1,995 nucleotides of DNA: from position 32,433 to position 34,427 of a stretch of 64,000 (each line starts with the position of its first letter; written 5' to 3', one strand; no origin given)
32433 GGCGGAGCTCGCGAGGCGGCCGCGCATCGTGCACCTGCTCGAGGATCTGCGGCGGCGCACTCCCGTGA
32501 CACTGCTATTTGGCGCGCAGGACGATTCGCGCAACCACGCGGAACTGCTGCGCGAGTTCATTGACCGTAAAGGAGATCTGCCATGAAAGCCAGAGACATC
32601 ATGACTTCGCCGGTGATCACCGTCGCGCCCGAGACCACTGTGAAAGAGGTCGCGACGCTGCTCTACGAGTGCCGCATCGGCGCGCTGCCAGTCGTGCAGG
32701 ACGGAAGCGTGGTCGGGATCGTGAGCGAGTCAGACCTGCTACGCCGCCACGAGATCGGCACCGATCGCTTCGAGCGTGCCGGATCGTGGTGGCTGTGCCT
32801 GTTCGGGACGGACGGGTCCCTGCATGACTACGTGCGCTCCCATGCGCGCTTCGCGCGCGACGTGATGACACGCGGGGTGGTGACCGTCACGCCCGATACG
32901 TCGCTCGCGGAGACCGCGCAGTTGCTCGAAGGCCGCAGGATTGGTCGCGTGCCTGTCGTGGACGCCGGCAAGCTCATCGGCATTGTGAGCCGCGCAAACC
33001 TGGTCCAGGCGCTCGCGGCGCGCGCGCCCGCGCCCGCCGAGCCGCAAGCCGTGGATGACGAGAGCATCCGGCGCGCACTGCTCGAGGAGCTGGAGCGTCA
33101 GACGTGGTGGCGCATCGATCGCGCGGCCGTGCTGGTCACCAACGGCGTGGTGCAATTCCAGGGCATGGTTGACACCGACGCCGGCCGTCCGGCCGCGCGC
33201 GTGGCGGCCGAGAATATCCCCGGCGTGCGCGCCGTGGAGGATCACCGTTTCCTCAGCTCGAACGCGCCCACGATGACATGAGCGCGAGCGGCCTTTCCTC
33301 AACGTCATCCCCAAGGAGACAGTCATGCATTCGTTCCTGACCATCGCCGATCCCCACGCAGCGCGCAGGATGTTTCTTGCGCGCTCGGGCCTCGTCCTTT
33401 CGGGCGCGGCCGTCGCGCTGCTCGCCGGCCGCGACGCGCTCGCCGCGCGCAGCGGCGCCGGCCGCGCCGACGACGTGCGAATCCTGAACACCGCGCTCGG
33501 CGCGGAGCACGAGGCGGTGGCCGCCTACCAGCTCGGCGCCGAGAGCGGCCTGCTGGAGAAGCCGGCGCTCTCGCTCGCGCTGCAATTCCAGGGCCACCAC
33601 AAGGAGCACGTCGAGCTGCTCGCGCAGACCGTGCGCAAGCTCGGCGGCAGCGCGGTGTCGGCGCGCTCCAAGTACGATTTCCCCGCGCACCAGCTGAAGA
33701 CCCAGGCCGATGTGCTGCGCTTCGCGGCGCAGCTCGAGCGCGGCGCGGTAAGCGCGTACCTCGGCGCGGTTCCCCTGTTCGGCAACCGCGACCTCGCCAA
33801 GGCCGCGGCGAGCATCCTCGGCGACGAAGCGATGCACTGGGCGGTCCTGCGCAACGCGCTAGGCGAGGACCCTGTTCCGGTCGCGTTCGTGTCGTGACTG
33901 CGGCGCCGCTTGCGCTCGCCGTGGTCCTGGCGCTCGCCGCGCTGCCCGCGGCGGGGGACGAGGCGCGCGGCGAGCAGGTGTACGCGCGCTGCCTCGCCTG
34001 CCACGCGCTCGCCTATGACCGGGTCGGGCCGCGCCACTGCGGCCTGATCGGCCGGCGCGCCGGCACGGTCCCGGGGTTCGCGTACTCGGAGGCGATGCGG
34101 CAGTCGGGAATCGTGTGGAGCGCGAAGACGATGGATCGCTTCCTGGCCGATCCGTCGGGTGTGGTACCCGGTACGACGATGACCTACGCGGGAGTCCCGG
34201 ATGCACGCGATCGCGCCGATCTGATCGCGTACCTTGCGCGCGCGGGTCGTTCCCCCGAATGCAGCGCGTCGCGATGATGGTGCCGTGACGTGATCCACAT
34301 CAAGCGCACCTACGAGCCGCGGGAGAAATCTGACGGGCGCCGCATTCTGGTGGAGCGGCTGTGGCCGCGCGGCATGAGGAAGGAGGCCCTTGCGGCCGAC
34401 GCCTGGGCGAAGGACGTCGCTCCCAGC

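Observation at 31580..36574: sodB-led, translationally coupled 11-ORF operon of poorly characterised redox / Fe-S proteins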

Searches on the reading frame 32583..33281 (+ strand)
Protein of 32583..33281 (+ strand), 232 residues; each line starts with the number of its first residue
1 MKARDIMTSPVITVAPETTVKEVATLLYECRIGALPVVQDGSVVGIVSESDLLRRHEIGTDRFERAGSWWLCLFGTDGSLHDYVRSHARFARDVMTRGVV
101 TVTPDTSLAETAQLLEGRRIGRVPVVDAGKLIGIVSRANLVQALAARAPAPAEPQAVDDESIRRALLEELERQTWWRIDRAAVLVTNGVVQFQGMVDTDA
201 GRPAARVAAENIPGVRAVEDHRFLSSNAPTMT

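Call 3: search_protein_families(library=pfam, proteins=[window:32583-33281:+], max_evalue=0.01)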
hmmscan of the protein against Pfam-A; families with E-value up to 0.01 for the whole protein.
window:32583-33281:+ (232 aa): 2 families
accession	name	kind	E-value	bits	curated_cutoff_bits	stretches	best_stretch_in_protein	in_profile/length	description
PF00571.33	CBS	-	1.1e-34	118.9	24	2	91-145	1-56/57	CBS domain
PF04972.22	BON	-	3.3e-09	37.3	27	1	158-220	1-63/69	BON domain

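Call 6: search_protein_families(library=ncbifam, proteins=[window:32583-33281:+], max_evalue=0.01)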
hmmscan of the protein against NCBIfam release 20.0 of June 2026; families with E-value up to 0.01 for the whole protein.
window:32583-33281:+ (232 aa): 27 families (the best 25 are shown)
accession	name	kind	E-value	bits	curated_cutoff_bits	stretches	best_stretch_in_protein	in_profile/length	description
NF011447.0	PRK14869.2-3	equivalog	5.1e-14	51.7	522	2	84-142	63-122/540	putative manganese-dependent inorganic diphosphatase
NF041552.1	TF_PrdR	equivalog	5.2e-14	51.5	795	2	3-60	72-129/577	sigma-54 dependent transcriptional regulator PrdR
NF041569.1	A-tRNAntase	equivalog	4.2e-13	48.5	1440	2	3-49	311-357/880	A-adding tRNA nucleotidyltransferase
TIGR01302.1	IMP_dehydrog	equivalog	6.2e-12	45.1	481.5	2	2-59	144-203/450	IMP dehydrogenase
NF011442.0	PRK14869.1-4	equivalog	2.9e-11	42.5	400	2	91-148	72-130/543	putative manganese-dependent inorganic diphosphatase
NF053603.1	HhpR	exception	2.9e-10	39.8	520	2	4-54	225-276/282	CBS domain-containing high hydrostatic pressure regulator HhpR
NF008141.0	PRK10892.1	equivalog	7.2e-09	35.3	505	1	92-143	274-325/328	arabinose-5-phosphate isomerase KdsD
TIGR01137.1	cysta_beta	equivalog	4.2e-08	32.3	510.25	1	4-57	341-395/457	cystathionine beta-synthase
TIGR01186.1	proV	subfamily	7.8e-08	31.8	326.6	1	84-145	297-358/363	betaine/proline/choline family ABC transporter ATP-binding protein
TIGR00393.1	kpsF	subfamily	1.2e-07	31.6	203.7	1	87-135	218-267/268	KpsF/GutQ family sugar-phosphate isomerase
NF053704.1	TransRegCcpNBacil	equivalog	1.2e-07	31.3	260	1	2-59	76-132/208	transcriptional regulator CcpN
NF011446.0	PRK14869.2-2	equivalog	1.6e-07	30.1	601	1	82-153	69-141/576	putative manganese-dependent inorganic diphosphatase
NF005869.0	PRK07807.1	equivalog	1.7e-07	30.7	549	1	2-54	90-143/479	GuaB1 family IMP dehydrogenase-related protein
NF011445.0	PRK14869.2-1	equivalog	1.7e-07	30.1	483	1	91-141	70-121/548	putative manganese-dependent inorganic diphosphatase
TIGR00400.1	mgtE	equivalog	9e-07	28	232.75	1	4-53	198-248/450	magnesium transporter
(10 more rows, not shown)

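Call 68: search_protein_families(library=padloc, proteins=[window:32583-33281:+], max_evalue=0.01)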
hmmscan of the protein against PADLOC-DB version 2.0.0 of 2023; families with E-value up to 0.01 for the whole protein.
window:32583-33281:+ (232 aa): 0 families

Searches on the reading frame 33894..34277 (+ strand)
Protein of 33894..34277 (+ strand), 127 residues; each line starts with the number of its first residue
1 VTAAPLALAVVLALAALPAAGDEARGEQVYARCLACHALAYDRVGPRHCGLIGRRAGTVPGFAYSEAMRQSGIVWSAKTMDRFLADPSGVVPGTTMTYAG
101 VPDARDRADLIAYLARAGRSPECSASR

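Call 3: search_protein_families(library=pfam, proteins=[window:33894-34277:+], max_evalue=0.01)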
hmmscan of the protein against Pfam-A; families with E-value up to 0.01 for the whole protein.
window:33894-34277:+ (127 aa): 1 family
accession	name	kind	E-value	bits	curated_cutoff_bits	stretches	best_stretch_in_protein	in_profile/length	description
PF00034.26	Cytochrom_C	-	4.5e-05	25.1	21.3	1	24-115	2-87/90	Cytochrome c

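Call 6: search_protein_families(library=ncbifam, proteins=[window:33894-34277:+], max_evalue=0.01)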
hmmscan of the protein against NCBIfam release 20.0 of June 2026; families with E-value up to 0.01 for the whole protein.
window:33894-34277:+ (127 aa): 1 family
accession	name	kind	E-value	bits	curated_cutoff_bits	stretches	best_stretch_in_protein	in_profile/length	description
NF043008.1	Cyt550_Brdyrhiz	equivalog_domain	1.2e-26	93.4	240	1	4-116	8-123/131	cytochrome c-550 CycA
